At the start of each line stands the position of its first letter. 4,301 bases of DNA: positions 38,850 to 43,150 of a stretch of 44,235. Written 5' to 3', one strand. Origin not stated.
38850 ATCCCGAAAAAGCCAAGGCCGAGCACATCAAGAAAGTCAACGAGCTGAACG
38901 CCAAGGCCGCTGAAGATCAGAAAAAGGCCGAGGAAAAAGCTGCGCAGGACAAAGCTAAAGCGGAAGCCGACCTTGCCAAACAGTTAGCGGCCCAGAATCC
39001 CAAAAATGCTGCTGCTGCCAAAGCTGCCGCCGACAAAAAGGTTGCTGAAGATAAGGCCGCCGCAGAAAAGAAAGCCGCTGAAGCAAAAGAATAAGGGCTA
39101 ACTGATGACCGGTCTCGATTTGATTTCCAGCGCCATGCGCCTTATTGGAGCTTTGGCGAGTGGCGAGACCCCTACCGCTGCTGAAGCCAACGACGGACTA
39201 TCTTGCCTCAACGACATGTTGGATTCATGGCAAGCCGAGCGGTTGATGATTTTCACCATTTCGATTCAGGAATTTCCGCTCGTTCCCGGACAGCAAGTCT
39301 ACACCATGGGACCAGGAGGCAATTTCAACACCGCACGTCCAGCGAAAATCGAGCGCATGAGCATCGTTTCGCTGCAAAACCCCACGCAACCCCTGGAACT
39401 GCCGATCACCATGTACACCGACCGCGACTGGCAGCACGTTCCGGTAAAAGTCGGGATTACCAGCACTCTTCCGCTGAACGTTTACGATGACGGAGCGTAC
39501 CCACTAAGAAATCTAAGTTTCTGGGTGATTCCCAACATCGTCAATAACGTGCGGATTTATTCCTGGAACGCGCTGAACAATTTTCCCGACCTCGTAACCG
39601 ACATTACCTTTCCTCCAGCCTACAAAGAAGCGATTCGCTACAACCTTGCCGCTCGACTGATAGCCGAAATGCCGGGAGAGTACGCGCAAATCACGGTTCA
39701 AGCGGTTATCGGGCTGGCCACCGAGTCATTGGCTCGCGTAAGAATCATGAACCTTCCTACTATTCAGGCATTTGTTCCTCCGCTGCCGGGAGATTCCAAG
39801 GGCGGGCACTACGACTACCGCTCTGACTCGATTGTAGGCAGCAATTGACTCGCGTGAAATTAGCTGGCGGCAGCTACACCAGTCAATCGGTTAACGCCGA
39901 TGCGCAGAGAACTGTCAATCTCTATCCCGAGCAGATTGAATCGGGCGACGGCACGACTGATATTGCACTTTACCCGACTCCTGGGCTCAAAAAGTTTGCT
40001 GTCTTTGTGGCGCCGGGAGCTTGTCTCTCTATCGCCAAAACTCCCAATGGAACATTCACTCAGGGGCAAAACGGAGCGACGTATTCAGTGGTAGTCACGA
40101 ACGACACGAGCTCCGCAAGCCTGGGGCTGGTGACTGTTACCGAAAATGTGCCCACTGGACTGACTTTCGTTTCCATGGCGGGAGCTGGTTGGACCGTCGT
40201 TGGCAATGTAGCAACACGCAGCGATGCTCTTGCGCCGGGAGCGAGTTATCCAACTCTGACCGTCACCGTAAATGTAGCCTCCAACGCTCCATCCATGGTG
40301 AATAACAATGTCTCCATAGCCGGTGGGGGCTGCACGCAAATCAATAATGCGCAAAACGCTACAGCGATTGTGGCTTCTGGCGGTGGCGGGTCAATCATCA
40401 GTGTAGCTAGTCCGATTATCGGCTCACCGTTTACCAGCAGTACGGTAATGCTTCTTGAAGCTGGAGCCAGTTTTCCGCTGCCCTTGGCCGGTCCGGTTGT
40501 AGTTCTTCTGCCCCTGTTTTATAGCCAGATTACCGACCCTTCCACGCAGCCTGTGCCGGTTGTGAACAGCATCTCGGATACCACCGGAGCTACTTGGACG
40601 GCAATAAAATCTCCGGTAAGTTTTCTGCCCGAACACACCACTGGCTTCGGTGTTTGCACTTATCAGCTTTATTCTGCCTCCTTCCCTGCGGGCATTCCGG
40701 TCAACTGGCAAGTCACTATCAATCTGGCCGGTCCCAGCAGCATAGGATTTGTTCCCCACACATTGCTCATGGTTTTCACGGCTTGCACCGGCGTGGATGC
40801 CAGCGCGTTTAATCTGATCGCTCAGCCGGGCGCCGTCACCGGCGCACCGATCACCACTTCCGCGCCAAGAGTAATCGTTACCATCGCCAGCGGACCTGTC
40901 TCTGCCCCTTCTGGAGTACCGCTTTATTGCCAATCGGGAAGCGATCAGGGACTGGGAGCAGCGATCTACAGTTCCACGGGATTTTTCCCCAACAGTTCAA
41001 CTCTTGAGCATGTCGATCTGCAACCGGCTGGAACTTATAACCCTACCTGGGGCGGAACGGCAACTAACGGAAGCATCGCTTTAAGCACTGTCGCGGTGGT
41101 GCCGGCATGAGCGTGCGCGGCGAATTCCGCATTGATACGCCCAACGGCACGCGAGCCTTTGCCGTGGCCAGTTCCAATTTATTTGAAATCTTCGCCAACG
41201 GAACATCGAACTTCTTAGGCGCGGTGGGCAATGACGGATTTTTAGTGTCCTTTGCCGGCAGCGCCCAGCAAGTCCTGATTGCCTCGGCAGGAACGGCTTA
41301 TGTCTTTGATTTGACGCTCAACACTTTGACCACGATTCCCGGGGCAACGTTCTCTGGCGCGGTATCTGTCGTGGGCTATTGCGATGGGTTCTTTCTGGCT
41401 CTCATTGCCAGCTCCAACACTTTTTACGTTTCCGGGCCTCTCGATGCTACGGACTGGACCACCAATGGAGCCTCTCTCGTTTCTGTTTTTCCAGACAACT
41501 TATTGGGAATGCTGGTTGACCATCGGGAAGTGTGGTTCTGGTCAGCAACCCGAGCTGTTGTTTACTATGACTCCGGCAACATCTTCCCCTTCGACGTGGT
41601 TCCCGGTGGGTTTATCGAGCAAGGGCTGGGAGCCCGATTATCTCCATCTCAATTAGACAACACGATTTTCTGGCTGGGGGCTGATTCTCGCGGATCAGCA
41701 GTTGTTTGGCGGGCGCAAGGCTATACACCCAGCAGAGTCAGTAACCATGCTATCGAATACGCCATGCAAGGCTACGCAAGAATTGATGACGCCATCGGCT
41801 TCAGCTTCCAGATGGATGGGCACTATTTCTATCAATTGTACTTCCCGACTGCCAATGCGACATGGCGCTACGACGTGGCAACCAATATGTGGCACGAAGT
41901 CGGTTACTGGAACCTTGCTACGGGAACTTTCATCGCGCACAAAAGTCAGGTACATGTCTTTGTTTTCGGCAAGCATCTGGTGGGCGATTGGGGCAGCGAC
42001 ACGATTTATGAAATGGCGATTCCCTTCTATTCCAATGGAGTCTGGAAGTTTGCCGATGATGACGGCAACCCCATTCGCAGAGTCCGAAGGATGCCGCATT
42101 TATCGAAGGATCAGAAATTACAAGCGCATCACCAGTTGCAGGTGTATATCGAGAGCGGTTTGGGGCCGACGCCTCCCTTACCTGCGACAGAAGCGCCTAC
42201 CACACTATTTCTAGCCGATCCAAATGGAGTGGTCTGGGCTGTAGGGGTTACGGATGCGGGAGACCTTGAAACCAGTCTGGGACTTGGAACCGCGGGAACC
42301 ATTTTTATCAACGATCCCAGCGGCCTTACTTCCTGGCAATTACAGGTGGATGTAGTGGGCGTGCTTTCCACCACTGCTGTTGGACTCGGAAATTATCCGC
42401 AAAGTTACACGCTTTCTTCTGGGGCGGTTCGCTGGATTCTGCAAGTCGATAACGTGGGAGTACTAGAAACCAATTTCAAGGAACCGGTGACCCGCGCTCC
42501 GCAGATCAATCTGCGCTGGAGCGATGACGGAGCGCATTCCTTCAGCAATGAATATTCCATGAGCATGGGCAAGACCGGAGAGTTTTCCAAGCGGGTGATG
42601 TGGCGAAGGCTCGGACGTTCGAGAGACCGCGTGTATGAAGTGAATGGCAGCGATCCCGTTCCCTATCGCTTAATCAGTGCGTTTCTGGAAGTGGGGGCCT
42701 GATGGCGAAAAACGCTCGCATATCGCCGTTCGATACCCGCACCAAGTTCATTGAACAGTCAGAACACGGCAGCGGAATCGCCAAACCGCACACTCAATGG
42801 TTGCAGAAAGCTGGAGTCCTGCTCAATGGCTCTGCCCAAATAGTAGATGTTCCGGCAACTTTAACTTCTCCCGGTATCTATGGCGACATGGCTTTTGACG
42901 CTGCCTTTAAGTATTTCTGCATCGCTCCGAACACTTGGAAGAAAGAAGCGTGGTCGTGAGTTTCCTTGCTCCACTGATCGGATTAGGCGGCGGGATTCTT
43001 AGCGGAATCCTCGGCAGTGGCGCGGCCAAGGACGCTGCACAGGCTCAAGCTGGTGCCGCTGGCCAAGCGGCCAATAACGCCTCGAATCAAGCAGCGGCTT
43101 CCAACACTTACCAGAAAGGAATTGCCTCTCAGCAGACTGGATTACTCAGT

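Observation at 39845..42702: P22 gp10-like tail-hub gene appears split by a ~1.1-kb inserted module, with an amino-acid-level duplication at the junctions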

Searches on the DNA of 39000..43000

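Call 20: search_rna_families(source=window, start=39000, end=43000, threshold=evalue, max_evalue=1)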
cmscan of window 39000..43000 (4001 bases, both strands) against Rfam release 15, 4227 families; matches with E-value up to 1: 1.
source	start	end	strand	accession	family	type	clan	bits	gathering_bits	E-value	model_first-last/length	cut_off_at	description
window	41379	41545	-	RF02267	Vax2os1_2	Gene; lncRNA;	-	11.8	55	0.18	299-466/466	no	Vax2os1 conserved region 2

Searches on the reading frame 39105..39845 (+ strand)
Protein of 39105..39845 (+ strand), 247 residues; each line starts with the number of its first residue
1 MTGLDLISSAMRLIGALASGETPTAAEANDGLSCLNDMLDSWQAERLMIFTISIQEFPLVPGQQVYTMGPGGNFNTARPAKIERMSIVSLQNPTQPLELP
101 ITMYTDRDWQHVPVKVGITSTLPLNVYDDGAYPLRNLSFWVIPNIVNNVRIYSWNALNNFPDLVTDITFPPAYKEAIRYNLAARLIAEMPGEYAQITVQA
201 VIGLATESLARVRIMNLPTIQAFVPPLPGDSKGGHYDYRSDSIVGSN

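Call 3: search_protein_families(library=pfam, proteins=[window:39105-39845:+], max_evalue=1)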
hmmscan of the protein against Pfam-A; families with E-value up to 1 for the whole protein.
window:39105-39845:+ (247 aa): 0 families

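Call 4: search_protein_families(library=phrogs, proteins=[window:39105-39845:+], max_evalue=0.1)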
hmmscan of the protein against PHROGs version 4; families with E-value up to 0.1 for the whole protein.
window:39105-39845:+ (247 aa): 3 families
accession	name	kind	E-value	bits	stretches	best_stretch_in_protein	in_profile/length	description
phrog_12985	-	unknown function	4.3e-40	139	1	5-218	6-214/238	-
phrog_637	-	connector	3.8e-05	24.6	1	4-46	7-51/156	head-tail adaptor Ad3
phrog_29314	-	unknown function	0.014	16.4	1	4-39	8-42/137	-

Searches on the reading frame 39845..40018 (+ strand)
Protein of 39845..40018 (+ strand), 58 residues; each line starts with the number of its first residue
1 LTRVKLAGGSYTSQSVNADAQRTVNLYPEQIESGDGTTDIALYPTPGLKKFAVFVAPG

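Call 84: find_homologous_proteins(query=A5, max_evalue=0.001)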
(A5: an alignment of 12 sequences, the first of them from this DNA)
Query A5 (12 sequences) (58 aa, profile of the alignment): 82 proteins with E <= 0.001 among 2363 candidates.
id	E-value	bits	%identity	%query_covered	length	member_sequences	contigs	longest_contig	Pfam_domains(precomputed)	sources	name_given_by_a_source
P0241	4.8e-25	105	52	90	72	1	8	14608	-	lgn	-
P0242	2.3e-24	102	56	98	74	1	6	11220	-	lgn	-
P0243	3.1e-24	102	60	98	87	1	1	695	-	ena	-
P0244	1.4e-23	100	61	97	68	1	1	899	-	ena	-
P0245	3.3e-23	99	58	90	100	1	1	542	-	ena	-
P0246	1.0e-21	94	60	90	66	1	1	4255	-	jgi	jgi:hypothetical protein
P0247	1.2e-21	94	56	98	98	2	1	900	-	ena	-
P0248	3.7e-20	89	62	90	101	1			-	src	-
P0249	9.7e-20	88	56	93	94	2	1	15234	-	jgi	jgi:hypothetical protein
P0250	1.1e-18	84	60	88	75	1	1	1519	-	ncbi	ncbi:hypothetical protein LCGC14_2479620, partial [marine sediment metagenome]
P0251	5.0e-18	82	53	88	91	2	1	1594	-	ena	-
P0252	1.7e-17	81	57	88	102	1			-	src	-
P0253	6.1e-17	79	53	100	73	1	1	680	-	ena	-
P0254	2.1e-16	77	52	93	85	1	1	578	-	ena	-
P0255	4.3e-16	76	50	90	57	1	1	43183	-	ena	-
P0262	2.5e-12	64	45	88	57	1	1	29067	-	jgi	jgi:hypothetical protein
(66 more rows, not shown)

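Call 86: find_encoding_contigs(protein=P0241, flank=5000, max_places=2)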
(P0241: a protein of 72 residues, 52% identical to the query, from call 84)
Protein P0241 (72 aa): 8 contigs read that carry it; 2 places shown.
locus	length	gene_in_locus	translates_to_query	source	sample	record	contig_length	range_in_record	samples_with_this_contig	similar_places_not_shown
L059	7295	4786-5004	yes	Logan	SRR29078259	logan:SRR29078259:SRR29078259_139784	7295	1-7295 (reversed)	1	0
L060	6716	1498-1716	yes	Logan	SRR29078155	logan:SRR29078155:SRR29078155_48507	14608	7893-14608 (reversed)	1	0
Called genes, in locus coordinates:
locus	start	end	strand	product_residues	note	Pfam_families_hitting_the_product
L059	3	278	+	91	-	?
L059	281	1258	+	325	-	PF09306:Phage-scaffold (weak)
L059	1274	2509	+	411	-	PF11651:P22_CoatProtein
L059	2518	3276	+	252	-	-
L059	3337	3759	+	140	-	-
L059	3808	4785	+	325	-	-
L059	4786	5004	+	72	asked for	-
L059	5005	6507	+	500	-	PF10983:DUF2793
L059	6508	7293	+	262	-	?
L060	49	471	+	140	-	-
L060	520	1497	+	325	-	-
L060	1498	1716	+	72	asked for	-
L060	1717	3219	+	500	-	PF10983:DUF2793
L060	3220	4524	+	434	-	PF11134:Phage_stabilise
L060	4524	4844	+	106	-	-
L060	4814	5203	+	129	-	-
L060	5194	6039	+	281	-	-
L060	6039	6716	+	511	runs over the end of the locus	-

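Call 87: find_encoding_contigs(protein=P0262, flank=5000, max_places=1)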
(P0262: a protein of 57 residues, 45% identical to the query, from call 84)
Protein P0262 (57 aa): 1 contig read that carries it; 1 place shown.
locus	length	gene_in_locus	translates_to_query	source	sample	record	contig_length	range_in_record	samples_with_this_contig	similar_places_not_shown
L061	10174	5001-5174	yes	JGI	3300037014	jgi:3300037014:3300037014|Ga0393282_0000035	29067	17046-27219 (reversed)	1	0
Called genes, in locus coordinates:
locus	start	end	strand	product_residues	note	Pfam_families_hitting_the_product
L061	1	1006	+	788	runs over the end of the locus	PF16510:P22_portal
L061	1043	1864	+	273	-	-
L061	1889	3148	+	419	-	PF11651:P22_CoatProtein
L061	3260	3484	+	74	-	-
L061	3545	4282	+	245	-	-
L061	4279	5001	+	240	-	-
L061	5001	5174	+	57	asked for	-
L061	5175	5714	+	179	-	-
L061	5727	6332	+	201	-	-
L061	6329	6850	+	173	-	-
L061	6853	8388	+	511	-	PF11134:Phage_stabilise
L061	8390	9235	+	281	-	-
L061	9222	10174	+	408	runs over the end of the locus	-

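Call 88: find_encoding_contigs(protein=P0255, flank=5000, max_places=1)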
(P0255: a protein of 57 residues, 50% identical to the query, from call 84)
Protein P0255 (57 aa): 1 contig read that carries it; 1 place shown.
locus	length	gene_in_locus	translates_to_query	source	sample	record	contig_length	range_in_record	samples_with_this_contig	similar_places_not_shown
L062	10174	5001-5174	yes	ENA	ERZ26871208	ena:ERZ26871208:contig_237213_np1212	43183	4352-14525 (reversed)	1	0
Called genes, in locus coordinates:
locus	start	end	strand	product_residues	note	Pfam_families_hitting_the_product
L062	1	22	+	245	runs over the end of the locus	-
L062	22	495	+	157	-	-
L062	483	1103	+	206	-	-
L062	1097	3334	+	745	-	-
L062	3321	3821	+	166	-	-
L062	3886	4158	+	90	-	-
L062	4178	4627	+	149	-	-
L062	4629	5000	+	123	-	-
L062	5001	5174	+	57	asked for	-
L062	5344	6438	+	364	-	PF11134:Phage_stabilise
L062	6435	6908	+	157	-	-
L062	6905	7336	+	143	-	PF13302:Acetyltransf_3 (weak), PF00583:Acetyltransf_1, PF13508:Acetyltransf_7 (weak)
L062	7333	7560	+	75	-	-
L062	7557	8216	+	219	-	PF20043:DUF6445 (faint)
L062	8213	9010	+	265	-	-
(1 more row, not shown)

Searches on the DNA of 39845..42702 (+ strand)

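Call 5: search_dna_similar(query=window:39845-42702:+, collection=phages, mode=distant, max_rows=20)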
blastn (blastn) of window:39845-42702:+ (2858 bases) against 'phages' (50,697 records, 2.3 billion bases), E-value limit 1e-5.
No match.
